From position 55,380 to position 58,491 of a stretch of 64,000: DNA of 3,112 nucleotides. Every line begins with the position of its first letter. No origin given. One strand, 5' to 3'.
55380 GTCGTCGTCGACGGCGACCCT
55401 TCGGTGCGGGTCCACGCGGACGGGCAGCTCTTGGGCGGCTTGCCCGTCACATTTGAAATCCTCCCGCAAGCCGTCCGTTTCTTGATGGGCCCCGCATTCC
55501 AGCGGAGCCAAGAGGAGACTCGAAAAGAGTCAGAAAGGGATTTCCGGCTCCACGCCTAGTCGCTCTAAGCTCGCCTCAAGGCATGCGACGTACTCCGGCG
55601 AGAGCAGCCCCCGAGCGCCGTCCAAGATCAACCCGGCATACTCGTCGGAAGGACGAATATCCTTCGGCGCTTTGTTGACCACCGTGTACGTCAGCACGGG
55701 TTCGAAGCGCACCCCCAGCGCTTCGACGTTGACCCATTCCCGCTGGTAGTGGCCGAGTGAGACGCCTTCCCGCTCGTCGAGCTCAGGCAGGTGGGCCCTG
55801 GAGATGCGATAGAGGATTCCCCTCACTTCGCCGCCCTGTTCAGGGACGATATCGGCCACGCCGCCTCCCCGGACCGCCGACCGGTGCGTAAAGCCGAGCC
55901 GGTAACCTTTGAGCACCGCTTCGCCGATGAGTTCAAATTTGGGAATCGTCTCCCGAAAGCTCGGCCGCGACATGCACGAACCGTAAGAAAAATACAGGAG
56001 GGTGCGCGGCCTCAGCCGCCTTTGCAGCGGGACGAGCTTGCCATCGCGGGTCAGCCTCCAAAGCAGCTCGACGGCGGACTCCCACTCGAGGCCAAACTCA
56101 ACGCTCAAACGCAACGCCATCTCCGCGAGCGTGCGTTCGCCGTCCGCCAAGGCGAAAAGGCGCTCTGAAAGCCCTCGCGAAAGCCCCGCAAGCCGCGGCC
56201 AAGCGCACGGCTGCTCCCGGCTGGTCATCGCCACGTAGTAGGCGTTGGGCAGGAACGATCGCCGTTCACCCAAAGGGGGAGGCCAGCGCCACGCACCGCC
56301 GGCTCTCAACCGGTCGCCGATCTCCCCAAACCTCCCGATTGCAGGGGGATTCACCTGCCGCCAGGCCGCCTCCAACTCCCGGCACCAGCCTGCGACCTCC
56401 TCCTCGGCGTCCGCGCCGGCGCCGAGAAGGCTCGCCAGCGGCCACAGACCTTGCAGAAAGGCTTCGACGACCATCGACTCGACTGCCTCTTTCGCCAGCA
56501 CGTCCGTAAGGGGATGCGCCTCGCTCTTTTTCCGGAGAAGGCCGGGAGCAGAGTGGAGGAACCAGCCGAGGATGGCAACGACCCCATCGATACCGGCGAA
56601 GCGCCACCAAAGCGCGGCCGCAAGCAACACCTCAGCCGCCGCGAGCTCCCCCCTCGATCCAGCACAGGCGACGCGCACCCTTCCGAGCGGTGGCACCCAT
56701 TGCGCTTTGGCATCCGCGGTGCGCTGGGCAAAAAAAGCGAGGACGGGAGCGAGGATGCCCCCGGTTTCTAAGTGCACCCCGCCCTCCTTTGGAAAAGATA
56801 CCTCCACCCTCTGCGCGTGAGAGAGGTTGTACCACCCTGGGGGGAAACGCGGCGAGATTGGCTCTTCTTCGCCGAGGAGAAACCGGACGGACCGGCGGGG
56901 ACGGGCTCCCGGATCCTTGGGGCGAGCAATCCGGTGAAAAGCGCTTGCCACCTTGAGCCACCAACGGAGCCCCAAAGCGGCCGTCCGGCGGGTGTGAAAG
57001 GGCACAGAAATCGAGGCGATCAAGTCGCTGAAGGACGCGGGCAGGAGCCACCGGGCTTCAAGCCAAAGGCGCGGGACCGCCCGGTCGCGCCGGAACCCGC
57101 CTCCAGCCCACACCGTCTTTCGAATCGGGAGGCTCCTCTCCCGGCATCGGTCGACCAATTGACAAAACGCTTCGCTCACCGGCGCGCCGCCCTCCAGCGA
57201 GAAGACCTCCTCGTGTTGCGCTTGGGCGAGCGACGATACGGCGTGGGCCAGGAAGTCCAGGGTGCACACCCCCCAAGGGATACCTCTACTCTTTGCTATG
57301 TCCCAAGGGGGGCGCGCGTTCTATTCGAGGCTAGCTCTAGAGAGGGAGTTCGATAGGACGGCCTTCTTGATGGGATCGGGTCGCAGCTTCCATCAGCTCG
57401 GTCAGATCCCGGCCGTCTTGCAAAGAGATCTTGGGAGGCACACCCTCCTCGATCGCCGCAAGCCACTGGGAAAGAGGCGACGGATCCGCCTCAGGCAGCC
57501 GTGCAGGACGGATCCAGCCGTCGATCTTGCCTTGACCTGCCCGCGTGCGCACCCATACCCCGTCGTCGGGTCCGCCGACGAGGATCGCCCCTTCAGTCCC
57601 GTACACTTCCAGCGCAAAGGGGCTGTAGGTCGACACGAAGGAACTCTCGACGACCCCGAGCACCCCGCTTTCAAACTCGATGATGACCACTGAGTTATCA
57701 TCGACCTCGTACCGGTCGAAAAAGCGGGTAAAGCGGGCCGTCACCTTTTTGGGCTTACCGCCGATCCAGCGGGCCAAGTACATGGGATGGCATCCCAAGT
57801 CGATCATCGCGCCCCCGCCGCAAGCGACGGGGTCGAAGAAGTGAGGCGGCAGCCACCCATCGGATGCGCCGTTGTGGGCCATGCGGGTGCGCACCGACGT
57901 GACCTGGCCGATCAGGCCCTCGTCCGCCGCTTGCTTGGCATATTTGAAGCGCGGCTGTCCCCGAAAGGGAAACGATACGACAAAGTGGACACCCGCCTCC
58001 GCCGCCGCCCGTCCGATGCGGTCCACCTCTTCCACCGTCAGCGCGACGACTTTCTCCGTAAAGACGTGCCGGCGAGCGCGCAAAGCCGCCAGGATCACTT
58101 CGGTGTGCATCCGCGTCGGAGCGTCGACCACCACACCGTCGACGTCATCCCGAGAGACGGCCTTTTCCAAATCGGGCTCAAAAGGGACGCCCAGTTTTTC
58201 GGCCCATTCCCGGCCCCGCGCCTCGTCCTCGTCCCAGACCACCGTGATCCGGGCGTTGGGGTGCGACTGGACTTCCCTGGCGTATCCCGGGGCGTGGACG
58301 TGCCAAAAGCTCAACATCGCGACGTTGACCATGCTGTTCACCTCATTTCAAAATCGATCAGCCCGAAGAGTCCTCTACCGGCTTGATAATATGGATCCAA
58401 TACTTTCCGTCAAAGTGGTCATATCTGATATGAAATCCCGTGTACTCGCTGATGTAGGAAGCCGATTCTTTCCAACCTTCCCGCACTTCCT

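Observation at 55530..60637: Uncharacterised five-gene minus-strand cluster: PqqD(RRE)-GGCT multidomain protein, Gfo/Idh/MocA oxidoreductase, two unknown acidic proteins and a propeptide-bearing subtilisin without signal peptide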

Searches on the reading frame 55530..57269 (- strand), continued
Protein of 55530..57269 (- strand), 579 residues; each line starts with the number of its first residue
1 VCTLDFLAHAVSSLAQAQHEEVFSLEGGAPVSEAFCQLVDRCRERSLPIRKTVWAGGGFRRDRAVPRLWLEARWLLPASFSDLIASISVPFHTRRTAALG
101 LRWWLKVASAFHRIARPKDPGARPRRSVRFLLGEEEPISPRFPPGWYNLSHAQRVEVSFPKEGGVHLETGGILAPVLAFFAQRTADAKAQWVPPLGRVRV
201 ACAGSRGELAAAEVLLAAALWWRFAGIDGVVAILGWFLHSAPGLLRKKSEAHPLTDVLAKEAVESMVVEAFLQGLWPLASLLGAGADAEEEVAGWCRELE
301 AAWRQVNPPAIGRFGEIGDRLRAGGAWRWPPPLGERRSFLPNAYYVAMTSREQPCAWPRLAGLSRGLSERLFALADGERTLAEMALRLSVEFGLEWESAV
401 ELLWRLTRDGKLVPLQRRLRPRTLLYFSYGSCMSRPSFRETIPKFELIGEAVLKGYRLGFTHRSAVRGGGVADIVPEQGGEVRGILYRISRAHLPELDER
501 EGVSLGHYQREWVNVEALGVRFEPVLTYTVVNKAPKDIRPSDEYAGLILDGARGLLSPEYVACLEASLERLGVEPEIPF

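Call 33: predict_structure(alignment_id=A1)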
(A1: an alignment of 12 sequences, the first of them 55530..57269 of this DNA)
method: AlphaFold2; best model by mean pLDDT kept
length: 579 residues; sequences in the alignment: 12
mean_pLDDT: 61.3   pTM: 0.41
mean pLDDT of the five models: 61.3, 59.8, 57.9, 53.5, 50.6
residues with pLDDT >= 90: 1; 70-90: 216; 50-70: 191; < 50: 171
segments of 3 or more residues with pLDDT < 50: 1-66, 75-82, 117-151, 283-285, 307-327, 332-337, 350-359, 462-470
pLDDT, mean of each block of 10 residues (from residue 1): 33 35 32 43 41 35 46 50 53 55 66 53 42 40 33 67 78 79 85 74 79 74 56 73 76 70 67 62 52 65 56 27 39 51 74 41 59 83 84 70 76 69 78 59 72 78 44 73 82 82 79 83 82 57 63 56 66 58
secondary structure, 60 per line:
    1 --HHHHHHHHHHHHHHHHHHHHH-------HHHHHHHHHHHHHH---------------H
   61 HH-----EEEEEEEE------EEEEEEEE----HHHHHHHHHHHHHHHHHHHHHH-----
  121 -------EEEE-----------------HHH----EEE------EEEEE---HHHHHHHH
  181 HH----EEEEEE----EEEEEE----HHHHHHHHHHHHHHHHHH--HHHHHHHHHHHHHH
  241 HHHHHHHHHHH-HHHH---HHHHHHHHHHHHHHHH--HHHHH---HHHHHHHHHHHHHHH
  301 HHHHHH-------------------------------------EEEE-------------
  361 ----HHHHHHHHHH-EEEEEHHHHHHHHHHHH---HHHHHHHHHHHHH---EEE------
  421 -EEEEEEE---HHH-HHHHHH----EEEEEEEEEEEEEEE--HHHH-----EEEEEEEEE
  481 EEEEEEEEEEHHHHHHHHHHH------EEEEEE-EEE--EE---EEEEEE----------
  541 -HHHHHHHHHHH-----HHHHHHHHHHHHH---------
elements in order: H3-23 H31-44 E68-75 E82-89 H94-115 E128-131 E156-158 E165-169 H173-182 E187-192 E197-202 H207-224 H227-251 H253-256 H260-275 H278-282 H286-306 E344-347 H365-374 E376-380 H381-392 H396-408 E412-414 E422-428 H436-441 E446-460 H463-466 E472-490 H491-501 E508-513 E515-517 E525-530 H542-552 H558-570

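Call 42: search_protein_representatives(alignment_id=A1)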
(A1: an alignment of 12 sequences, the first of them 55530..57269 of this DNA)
Query: 12 sequences, 579 profile positions. Proteins with E-value up to 0.001 (for the whole library): 4033; up to 1e-10: 885; up to 1e-30: 40. The best 150 are listed.
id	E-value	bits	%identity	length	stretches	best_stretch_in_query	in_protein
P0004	3.5e-277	937.4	-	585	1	1-579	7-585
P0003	1.9e-262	888.7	-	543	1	38-579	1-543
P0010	1.2e-233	793.6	-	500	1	76-578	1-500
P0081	3.1e-112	392.7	-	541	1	62-579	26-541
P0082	1.6e-105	370.5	-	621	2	374-579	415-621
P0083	4.3e-99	349.3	-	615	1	58-578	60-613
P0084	9.8e-98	344.9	-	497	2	377-578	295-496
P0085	7.1e-95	335.4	-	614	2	415-579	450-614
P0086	3.5e-84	300.1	-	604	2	420-578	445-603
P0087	8.7e-78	279.0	-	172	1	404-554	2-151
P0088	7.4e-69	249.5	-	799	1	212-571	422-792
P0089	4.6e-56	207.3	-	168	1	423-577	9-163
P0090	9.3e-45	169.9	-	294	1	424-570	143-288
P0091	9.7e-45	169.9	-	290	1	424-570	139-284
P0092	1.7e-43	165.8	-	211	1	425-571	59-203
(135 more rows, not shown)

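Call 50: search_protein_families(library=pfam, proteins=[L006:9869-11299:+], max_evalue=10)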
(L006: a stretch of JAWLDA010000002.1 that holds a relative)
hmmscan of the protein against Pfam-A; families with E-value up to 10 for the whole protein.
L006:9869-11299:+ (477 aa): 0 families

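Call 64: fold_search(model_id=the predicted structure, library=pdb)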
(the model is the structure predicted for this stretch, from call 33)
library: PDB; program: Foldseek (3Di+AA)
matches with E <= 10: 406; with E <= 0.001: 16
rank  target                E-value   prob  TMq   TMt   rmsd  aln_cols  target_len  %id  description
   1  2i5t_B                4.5e-10  1.00  0.23  0.71   3.0       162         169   28  Crystal Structure of hypothetical protein LOC79017 from Homo sapiens (released 2006-09-12)
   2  3cry_A                5.0e-10  1.00  0.23  0.71   3.0       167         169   26  Gamma-glutamyl cyclotransferase (released 2008-04-29)
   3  2rbh_A                5.3e-10  1.00  0.23  0.70   3.5       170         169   26  Gamma-glutamyl cyclotransferase (released 2007-10-02)
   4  3cry_B                5.6e-10  1.00  0.23  0.70   3.2       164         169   27  Gamma-glutamyl cyclotransferase (released 2008-04-29)
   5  2i5t_A                9.7e-10  1.00  0.23  0.70   3.0       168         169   27  Crystal Structure of hypothetical protein LOC79017 from Homo sapiens (released 2006-09-12)
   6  2rbh_B                1.7e-09  1.00  0.22  0.70   3.0       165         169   27  Gamma-glutamyl cyclotransferase (released 2007-10-02)
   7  2qik                  2.7e-09  1.00  0.23  0.47   7.1       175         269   31  Crystal structure of YkqA from Bacillus subtilis. Northeast Structural Genomics Target SR631 (released 2007-07-24)
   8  6ky1_A                1.3e-05  1.00  0.20  0.54   5.4       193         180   19  Crystal structural of human glutathione-specific gamma-glutamylcyclotransferase 2 (ChaC2)mutant with Glutamate 83 repl (released 2020-07-29)
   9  6ky0_A                1.7e-05  1.00  0.19  0.52   5.7       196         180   17  Crystal structural of active-site human glutathione-specific gamma-glutamylcyclotransferase 2(ChaC2) mutant with Gluta (released 2020-07-29)
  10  6ky1_B                2.1e-05  1.00  0.20  0.54   5.5       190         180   19  Crystal structural of human glutathione-specific gamma-glutamylcyclotransferase 2 (ChaC2)mutant with Glutamate 83 repl (released 2020-07-29)
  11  2g0q_MODEL_1_A        4.0e-05  1.00  0.18  0.60   9.0       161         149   19  Solution structure of At5g39720.1 from Arabidopsis thaliana (released 2006-02-28)
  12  2jqv_MODEL_1_A        7.3e-05  1.00  0.17  0.54   8.4       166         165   22  Solution structure At3g28950.1 from Arabidopsis thaliana (released 2007-08-14)
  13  6k95_A                4.6e-04  1.00  0.19  0.50   6.0       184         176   18  Crystal structural of human glutathione-specific gamma-glutamylcyclotransferase 2 (ChaC2) (released 2020-04-22)
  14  6ky1_C                5.4e-04  1.00  0.17  0.54   6.5       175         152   17  Crystal structural of human glutathione-specific gamma-glutamylcyclotransferase 2 (ChaC2)mutant with Glutamate 83 repl (released 2020-07-29)
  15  6k95_C                7.9e-04  1.00  0.18  0.50   6.3       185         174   21  Crystal structural of human glutathione-specific gamma-glutamylcyclotransferase 2 (ChaC2) (released 2020-04-22)
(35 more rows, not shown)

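Call 82: search_protein_families(library=padloc, proteins=[window:55530-57269:-, L001:7991-8821:+], max_evalue=0.01)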
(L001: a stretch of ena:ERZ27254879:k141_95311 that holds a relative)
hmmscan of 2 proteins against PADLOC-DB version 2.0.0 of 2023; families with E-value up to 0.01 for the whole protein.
window:55530-57269:- (579 aa): 0 families

L001:7991-8821:+ (276 aa): 0 families

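Call 93: search_protein_families(library=phrogs, proteins=[window:55530-57269:-], max_evalue=0.01)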
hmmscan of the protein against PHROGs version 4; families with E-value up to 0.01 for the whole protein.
window:55530-57269:- (579 aa): 2 families
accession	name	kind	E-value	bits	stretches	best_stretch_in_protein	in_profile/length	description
phrog_2520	-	moron, auxiliary metabolic gene and host takeover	1.9e-09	38.5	1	422-548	9-133/166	gamma-glutamyl cyclotransferase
phrog_27033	-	unknown function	1.5e-05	26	1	424-536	1-104/208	-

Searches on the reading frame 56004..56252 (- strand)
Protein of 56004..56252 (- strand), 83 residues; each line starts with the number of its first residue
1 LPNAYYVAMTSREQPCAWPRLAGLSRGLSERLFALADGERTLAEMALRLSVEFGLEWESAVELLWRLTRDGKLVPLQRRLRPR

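Call 47: search_protein_families(library=pfam, proteins=[window:56004-56252:-], max_evalue=10)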
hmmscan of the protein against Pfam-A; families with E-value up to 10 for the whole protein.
seq(83 aa): 1 family
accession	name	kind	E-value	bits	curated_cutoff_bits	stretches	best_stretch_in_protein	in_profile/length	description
PF16221.11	HTH_47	-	0.065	13.2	27.1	1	32-54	39-61/78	winged helix-turn-helix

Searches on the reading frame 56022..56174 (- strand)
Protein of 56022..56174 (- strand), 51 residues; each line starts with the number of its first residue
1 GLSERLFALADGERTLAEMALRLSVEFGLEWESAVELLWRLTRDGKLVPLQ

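Call 47: search_protein_families(library=pfam, proteins=[window:56022-56174:-], max_evalue=10)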
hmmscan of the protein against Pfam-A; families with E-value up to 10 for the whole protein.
seq(51 aa): 1 family
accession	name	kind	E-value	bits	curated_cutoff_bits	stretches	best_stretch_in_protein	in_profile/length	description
PF16221.11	HTH_47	-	0.024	14.6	27.1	1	6-28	39-61/78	winged helix-turn-helix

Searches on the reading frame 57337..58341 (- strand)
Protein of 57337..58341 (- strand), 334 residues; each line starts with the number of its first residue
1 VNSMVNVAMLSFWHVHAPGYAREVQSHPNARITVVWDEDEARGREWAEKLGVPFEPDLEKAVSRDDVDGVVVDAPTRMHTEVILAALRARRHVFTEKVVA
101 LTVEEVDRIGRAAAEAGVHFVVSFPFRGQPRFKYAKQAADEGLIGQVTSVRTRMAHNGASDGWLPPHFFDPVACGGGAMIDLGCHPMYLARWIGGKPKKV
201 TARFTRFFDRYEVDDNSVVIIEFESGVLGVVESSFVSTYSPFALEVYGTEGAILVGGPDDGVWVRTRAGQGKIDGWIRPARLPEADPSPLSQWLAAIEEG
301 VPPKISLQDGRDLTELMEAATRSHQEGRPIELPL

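Call 3: search_protein_families(library=pfam, proteins=[window:57337-58341:-], max_evalue=1)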
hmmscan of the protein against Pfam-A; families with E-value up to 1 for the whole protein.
window:57337-58341:- (334 aa): 5 families
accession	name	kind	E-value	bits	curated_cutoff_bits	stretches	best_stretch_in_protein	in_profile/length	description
PF22725.1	GFO_IDH_MocA_C3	-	8.6e-32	110.2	27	1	132-253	1-123/124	GFO/IDH/MocA C-terminal domain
PF01408.29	GFO_IDH_MocA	-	2.3e-18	67.5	24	1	20-123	15-119/120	Oxidoreductase family, NAD-binding Rossmann fold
PF02894.22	GFO_IDH_MocA_C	-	7.6e-18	65.5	22.9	1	138-332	3-218/218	Oxidoreductase family, C-terminal alpha/beta domain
PF03447.22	NAD_binding_3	-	0.0045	18.1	24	1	29-122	21-115/116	Homoserine dehydrogenase, NAD binding domain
PF00821.23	PEPCK_GTP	-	0.28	10.3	23.8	1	21-55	134-168/357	Phosphoenolpyruvate carboxykinase C-terminal P-loop domain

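Call 4: search_protein_families(library=ncbifam, proteins=[window:57337-58341:-], max_evalue=1)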
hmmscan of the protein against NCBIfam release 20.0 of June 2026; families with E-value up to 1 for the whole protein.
window:57337-58341:- (334 aa): 10 families
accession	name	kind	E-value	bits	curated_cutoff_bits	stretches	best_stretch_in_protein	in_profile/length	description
TIGR04380.1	myo_inos_iolG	equivalog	9.2e-41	139.8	355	1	21-330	17-329/330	inositol 2-dehydrogenase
NF052479.1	LevoglcsnDh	equivalog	4.9e-26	91.3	650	2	34-207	40-215/386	levoglucosan dehydrogenase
NF040723.1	UDP-GlcNAcDh_Arch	equivalog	1.9e-21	76.9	450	1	28-320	23-297/302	UDP-N-acetylglucosamine 3-dehydrogenase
NF041392.1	XylDh_Gfo6_Halo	equivalog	4.3e-18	65.2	350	1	29-255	41-275/350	D-xylose 1-dehydrogenase Gfo6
NF052679.1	InsChiInosDhIolG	equivalog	3.3e-10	39.5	540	1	30-232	28-226/343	bifunctional inositol 2-dehydrogenase/D-chiro-inositol 1-dehydrogenase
NF008607.0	PRK11579.1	subfamily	8.7e-08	31.5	330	1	1-252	1-246/346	oxidoreductase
NF007574.0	PRK10206.1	equivalog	4.4e-06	26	352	1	52-256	51-248/345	oxidoreductase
NF058563.1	BT_2159_fam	equivalog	6.1e-05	22.2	650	1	21-196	16-185/350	disaccharide 3-dehydrogenase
NF058561.1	BT_2158_fam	equivalog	0.001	17.7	750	1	64-150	94-180/487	glycoside 3-dehydrogenase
NF006411.0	PRK08655.1-5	equivalog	0.062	12.1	464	1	42-84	36-76/443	prephenate dehydrogenase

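Call 82: search_protein_families(library=padloc, proteins=[window:57337-58341:-], max_evalue=0.01)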
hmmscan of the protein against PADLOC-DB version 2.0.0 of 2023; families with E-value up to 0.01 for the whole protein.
window:57337-58341:- (334 aa): 0 families
